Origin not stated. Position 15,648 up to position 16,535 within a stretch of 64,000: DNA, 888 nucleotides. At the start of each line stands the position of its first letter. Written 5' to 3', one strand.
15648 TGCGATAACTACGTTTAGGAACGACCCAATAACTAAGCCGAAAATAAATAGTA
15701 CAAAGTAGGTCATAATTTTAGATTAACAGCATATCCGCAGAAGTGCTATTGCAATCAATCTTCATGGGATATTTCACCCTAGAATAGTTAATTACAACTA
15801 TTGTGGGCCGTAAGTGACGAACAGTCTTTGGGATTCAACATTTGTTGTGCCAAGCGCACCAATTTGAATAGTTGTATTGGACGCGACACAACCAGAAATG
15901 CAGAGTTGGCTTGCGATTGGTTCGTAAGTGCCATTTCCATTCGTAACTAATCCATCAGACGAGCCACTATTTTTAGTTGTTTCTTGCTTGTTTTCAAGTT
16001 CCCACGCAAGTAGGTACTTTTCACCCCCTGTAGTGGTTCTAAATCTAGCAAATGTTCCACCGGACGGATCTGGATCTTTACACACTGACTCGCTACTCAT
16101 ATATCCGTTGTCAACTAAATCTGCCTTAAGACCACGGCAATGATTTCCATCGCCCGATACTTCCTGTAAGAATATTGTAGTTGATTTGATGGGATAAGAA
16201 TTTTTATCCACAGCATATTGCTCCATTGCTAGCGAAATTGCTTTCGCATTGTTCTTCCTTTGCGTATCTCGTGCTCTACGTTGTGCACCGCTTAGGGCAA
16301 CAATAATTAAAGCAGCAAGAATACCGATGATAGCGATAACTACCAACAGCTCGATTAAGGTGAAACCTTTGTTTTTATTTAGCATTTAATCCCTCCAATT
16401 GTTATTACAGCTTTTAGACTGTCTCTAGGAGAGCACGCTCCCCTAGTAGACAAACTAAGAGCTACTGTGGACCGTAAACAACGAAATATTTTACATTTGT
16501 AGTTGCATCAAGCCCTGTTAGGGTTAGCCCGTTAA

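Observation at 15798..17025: Tandem major-pilin paralogs with an identical 175-bp 5' region and divergent C-terminal domains, separated by a hairpin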

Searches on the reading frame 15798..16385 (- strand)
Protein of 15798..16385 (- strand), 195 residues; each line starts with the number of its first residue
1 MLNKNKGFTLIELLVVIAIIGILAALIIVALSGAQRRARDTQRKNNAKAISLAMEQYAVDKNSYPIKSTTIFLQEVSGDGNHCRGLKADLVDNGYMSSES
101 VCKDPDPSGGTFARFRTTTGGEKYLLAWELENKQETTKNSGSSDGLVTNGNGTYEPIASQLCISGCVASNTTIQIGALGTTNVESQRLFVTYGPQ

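Call 8: search_protein_families(library=pfam, proteins=[window:15798-16385:-], max_evalue=0.01)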
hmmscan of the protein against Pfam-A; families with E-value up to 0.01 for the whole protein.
window:15798-16385:- (195 aa): 2 families
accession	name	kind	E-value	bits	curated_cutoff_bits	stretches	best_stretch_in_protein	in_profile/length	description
PF07963.17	N_methyl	-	4.3e-10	39.2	21.2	1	3-27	2-26/27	Prokaryotic N-terminal methylation motif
PF07596.16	SBP_bac_10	-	0.0029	18.1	23.3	1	37-69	6-38/268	Protein of unknown function (DUF1559)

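Call 20: find_encoding_contigs(protein=window:15798-16385:-, flank=6000, max_places=10)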
Protein window:15798-16385:- (195 aa): no gene with exactly this product is on record in the collection.

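Call 22: find_homologous_proteins(query=window:15798-16385:-, max_evalue=0.00001)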
Query window:15798-16385:- (195 aa): 4841 proteins with E <= 0.00001 among 8000 candidates; the best 120 are listed.
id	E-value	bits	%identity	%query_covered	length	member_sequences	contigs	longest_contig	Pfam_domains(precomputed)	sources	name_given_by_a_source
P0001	3.0e-40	156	53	98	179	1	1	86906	PF07963.18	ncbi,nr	ncbi:prepilin-type N-terminal cleavage/methylation domain-containing protein [Candidatus Berkelbacte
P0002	1.0e-28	118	44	100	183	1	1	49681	PF07963.18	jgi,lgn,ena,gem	-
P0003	1.1e-27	115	45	100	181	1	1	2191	PF07963.18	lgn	-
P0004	1.3e-27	115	40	97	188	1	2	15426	PF07963.18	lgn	-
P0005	1.4e-26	112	39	100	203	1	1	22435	PF07963.18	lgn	-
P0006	1.5e-26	111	41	99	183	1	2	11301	PF07963.18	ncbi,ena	-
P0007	4.0e-26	110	44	99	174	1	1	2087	PF07963.18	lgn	-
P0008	8.6e-26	109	38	99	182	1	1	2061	PF07963.18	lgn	-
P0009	1.7e-25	108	42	100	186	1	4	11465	PF07963.18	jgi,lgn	jgi:prepilin-type N-terminal cleavage/methylation domain-containing protein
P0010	4.0e-25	107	42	100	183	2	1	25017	PF07963.18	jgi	-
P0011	4.4e-25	107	38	100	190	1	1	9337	PF07963.18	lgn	-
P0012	7.5e-25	106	37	100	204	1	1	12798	PF07963.18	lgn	-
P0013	8.1e-25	106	41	100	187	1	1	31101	PF07963.18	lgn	-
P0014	1.0e-24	105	41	100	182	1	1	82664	PF07963.18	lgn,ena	-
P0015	1.2e-24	105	42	99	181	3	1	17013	PF07963.18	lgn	-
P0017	1.5e-24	105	42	99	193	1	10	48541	PF07963.18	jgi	jgi:prepilin-type N-terminal cleavage/methylation domain-containing protein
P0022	5.4e-23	100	38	100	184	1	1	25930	PF07963.18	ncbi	-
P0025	8.6e-23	99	38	97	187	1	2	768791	PF07963.18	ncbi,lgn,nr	ncbi:MAG: type II secretion system protein [Candidatus Berkelbacteria bacterium]|nr:MAG: type II sec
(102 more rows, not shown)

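Call 24: find_encoding_contigs(protein=P0001, flank=6000, max_places=10)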
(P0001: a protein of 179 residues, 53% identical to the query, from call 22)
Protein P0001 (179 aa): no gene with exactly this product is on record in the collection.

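Call 29: find_encoding_contigs(protein=P0012, flank=4000, max_places=3)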
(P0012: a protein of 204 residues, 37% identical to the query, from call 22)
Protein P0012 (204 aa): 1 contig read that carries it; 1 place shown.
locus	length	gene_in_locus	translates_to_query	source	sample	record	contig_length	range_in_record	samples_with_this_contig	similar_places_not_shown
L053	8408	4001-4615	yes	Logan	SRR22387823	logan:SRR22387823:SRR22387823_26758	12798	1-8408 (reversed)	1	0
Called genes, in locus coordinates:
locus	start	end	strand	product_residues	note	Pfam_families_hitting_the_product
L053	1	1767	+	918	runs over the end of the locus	PF05157:MshEN (weak), PF00437:T2SSE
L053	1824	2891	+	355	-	PF00437:T2SSE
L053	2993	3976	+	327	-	PF00482:T2SSF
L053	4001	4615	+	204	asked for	PF07963:N_methyl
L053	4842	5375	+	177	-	PF07963:N_methyl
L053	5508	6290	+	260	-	PF06750:A24_N_bact, PF01478:Peptidase_A24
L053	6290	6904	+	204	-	PF07963:N_methyl (weak)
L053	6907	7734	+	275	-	-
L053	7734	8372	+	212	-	-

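Call 30: find_encoding_contigs(protein=P0022, flank=4000, max_places=3)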
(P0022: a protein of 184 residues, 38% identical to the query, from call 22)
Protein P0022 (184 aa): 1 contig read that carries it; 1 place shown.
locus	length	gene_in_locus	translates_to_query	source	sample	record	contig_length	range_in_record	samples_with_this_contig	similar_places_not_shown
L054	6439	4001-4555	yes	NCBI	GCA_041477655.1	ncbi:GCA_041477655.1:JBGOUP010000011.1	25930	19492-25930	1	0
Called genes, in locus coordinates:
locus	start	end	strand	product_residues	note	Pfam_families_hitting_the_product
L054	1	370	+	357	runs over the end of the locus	PF00482:T2SSF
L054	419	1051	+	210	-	PF12686:DUF3800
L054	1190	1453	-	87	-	PF04014:MazE_antitoxin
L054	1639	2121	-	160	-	-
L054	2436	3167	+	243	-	PF07963:N_methyl (weak)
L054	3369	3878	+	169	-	-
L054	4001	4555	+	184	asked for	PF07963:N_methyl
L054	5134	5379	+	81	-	-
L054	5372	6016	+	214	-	-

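Call 31: find_encoding_contigs(protein=P0002, flank=4000, max_places=3)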
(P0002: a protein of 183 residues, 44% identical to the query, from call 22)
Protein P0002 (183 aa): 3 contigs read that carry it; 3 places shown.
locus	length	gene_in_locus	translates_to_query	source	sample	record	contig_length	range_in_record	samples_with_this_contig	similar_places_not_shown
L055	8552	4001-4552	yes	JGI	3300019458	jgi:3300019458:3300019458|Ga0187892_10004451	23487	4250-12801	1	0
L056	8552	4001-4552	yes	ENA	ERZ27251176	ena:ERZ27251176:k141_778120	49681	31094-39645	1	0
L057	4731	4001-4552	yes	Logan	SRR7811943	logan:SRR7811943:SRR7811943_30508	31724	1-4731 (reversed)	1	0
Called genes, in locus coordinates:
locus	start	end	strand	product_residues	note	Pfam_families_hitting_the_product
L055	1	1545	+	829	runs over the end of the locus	PF05157:MshEN (weak), PF00437:T2SSE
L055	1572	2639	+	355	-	PF00437:T2SSE, PF13401:AAA_22 (weak)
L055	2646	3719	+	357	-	PF00482:T2SSF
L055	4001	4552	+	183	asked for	PF07963:N_methyl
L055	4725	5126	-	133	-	PF12844:HTH_19, PF13560:HTH_31, PF01381:HTH_3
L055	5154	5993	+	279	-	PF06750:A24_N_bact, PF01478:Peptidase_A24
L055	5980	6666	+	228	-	PF07963:N_methyl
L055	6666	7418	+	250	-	-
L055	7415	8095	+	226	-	PF07963:N_methyl (faint)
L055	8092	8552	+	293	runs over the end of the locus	-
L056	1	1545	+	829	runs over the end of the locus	PF05157:MshEN (weak), PF00437:T2SSE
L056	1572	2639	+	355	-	PF00437:T2SSE, PF13401:AAA_22 (weak)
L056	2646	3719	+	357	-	PF00482:T2SSF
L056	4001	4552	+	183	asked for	PF07963:N_methyl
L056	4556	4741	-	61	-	-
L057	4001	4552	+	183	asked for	PF07963:N_methyl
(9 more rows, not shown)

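Call 41: find_encoding_contigs(protein=P0025, flank=3500, max_places=4)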
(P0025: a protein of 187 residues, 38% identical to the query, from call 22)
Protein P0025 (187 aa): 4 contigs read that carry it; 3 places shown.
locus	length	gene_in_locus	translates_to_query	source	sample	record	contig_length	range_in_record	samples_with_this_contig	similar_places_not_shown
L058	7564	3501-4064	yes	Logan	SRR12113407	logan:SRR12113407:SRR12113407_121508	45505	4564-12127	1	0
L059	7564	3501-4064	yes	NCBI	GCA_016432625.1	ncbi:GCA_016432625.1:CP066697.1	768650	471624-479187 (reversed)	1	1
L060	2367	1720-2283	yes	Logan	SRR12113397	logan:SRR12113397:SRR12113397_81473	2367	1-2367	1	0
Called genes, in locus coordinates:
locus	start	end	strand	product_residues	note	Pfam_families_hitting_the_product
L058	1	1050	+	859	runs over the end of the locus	PF05157:MshEN, PF00437:T2SSE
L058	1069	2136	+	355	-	PF00437:T2SSE, PF13401:AAA_22 (faint), PF13191:AAA_16 (faint)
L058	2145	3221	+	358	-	PF00482:T2SSF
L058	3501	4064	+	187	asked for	PF07963:N_methyl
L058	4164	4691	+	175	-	-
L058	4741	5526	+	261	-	PF06750:A24_N_bact, PF01478:Peptidase_A24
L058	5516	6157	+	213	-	PF07963:N_methyl (weak)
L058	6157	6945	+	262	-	-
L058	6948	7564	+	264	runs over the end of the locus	-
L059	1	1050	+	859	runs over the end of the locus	PF05157:MshEN, PF00437:T2SSE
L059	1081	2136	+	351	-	PF00437:T2SSE, PF13401:AAA_22 (faint), PF13191:AAA_16 (faint)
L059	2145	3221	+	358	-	PF00482:T2SSF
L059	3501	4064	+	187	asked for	PF07963:N_methyl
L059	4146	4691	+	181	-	PF07963:N_methyl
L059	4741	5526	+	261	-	PF06750:A24_N_bact, PF01478:Peptidase_A24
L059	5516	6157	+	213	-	PF07963:N_methyl (weak)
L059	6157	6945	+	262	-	-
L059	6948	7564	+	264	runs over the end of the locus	-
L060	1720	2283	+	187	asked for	PF07963:N_methyl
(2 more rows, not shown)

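Call 42: find_encoding_contigs(protein=P0014, flank=3500, max_places=4)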
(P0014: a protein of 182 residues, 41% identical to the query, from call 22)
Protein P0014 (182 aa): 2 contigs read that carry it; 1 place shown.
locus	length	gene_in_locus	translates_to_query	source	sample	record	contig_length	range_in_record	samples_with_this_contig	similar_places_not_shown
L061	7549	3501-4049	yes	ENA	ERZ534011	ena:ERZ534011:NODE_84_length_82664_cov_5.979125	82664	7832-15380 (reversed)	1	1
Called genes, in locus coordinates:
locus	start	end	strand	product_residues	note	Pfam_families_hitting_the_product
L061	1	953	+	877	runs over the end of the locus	PF05157:MshEN, PF00437:T2SSE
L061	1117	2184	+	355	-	PF00437:T2SSE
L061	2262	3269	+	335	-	PF00482:T2SSF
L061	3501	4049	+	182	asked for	PF07963:N_methyl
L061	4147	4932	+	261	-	PF06750:A24_N_bact, PF01478:Peptidase_A24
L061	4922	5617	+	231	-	PF07963:N_methyl (weak)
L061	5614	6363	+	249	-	-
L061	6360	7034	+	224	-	PF07963:N_methyl (weak)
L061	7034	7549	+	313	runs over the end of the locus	-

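Call 43: find_encoding_contigs(protein=P0017, flank=3500, max_places=6)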
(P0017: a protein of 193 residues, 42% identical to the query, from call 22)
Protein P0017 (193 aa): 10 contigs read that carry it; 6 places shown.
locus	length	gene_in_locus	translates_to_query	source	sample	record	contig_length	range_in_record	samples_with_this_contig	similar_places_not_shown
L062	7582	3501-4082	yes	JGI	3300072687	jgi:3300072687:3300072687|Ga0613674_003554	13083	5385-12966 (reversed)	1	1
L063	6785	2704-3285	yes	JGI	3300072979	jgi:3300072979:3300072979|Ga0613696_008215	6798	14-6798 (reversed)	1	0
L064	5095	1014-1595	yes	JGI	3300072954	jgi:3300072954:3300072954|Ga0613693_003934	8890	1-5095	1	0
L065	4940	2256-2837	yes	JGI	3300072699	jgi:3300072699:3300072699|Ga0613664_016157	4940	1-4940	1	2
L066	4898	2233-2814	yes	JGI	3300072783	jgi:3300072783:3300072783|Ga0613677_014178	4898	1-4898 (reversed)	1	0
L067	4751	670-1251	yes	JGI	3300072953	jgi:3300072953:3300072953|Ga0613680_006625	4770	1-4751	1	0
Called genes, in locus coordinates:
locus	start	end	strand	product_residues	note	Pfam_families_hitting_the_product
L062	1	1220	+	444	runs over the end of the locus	?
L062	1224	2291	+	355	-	PF00437:T2SSE, PF13604:AAA_30 (faint)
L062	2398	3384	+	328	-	PF00482:T2SSF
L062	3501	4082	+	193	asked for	PF07963:N_methyl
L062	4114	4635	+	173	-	PF07963:N_methyl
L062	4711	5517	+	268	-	PF06750:A24_N_bact, PF01478:Peptidase_A24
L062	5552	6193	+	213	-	PF07963:N_methyl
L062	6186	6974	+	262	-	-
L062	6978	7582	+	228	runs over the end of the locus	PF07963:N_methyl (weak)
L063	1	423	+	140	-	?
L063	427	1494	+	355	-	PF00437:T2SSE, PF13604:AAA_30 (faint)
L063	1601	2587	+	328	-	PF00482:T2SSF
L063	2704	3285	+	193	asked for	PF07963:N_methyl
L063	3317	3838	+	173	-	PF07963:N_methyl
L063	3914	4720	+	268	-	PF06750:A24_N_bact, PF01478:Peptidase_A24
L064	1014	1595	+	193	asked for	PF07963:N_methyl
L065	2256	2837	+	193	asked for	PF07963:N_methyl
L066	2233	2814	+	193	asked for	PF07963:N_methyl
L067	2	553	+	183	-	?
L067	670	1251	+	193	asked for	PF07963:N_methyl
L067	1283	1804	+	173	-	PF07963:N_methyl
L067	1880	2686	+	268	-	PF06750:A24_N_bact, PF01478:Peptidase_A24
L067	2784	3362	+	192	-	-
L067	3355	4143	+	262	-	-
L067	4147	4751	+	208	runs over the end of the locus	?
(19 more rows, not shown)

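Call 61: predict_structure(alignment_id=A3)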
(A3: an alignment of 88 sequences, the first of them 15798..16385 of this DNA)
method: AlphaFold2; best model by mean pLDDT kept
length: 195 residues; sequences in the alignment: 88
mean_pLDDT: 87.9   pTM: 0.82
mean pLDDT of the five models: 87.9, 87.2, 87.3, 87.0, 86.9
residues with pLDDT >= 90: 123; 70-90: 52; 50-70: 20; < 50: 0
segments of 3 or more residues with pLDDT < 50: none
pLDDT, mean of each block of 10 residues (from residue 1): 70 96 97 95 96 97 94 77 88 95 88 91 95 91 80 90 67 76 87 88
secondary structure, 60 per line:
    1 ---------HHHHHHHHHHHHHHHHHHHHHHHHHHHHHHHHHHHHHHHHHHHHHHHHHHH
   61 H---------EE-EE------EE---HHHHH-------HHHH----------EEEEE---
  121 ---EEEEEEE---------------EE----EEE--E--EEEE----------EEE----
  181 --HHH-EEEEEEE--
elements in order: H10-61 H87-91 H99-102 E113-117 E124-130 E152-154 E160-163 E174-176 E187-193
